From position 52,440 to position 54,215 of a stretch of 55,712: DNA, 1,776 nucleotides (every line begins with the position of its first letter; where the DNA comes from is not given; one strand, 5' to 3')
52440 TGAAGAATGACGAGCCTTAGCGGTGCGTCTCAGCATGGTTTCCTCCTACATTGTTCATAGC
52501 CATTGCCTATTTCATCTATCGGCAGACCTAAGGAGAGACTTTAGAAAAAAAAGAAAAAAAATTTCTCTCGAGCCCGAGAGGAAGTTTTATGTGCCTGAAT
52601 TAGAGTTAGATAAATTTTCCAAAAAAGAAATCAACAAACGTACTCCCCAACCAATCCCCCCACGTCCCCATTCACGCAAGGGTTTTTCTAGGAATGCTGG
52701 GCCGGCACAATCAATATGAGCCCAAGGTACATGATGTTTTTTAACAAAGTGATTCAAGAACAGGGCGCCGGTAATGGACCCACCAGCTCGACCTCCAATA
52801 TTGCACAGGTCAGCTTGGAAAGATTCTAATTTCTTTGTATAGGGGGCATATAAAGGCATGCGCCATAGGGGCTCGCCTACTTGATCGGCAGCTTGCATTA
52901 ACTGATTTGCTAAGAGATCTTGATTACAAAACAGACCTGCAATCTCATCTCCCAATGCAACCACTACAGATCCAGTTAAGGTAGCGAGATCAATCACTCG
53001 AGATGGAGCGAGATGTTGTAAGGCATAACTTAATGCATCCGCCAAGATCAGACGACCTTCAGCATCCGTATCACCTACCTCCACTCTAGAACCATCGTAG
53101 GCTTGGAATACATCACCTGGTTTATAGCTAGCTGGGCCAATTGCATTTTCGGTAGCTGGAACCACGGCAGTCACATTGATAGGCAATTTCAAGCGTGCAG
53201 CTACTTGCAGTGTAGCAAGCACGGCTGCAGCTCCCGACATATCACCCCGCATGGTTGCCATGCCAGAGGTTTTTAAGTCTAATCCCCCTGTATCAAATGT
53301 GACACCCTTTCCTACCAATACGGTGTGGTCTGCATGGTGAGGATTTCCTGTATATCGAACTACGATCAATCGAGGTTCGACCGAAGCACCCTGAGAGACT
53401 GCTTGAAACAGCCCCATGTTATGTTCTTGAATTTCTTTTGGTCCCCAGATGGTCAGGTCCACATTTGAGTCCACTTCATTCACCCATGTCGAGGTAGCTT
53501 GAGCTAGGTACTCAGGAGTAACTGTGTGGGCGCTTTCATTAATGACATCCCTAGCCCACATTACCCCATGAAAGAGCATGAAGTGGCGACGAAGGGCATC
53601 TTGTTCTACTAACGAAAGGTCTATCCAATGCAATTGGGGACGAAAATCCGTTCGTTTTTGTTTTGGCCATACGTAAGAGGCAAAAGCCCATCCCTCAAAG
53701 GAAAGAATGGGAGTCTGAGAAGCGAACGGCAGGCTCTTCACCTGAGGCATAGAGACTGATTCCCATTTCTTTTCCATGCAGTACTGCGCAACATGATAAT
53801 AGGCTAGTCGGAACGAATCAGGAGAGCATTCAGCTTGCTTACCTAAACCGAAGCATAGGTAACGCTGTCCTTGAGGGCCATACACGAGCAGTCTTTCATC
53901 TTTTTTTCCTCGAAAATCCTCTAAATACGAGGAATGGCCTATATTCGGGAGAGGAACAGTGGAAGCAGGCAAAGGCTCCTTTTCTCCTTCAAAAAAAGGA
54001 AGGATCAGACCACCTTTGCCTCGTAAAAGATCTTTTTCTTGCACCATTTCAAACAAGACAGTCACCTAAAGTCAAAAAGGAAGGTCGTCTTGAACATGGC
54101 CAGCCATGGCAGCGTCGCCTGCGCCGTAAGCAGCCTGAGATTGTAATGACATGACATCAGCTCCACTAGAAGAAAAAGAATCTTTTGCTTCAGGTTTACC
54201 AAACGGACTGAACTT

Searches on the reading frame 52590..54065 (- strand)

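Call 70: search_protein_families(library=pfam, proteins=[window:52590-54065:-], max_evalue=0.00001)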
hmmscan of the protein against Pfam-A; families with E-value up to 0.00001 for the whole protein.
window:52590-54065:- (492 aa): 1 family
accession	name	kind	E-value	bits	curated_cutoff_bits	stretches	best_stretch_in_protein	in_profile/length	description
PF00883.26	Peptidase_M17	-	2e-111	372.7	25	1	170-479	2-310/310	Cytosol aminopeptidase family, catalytic domain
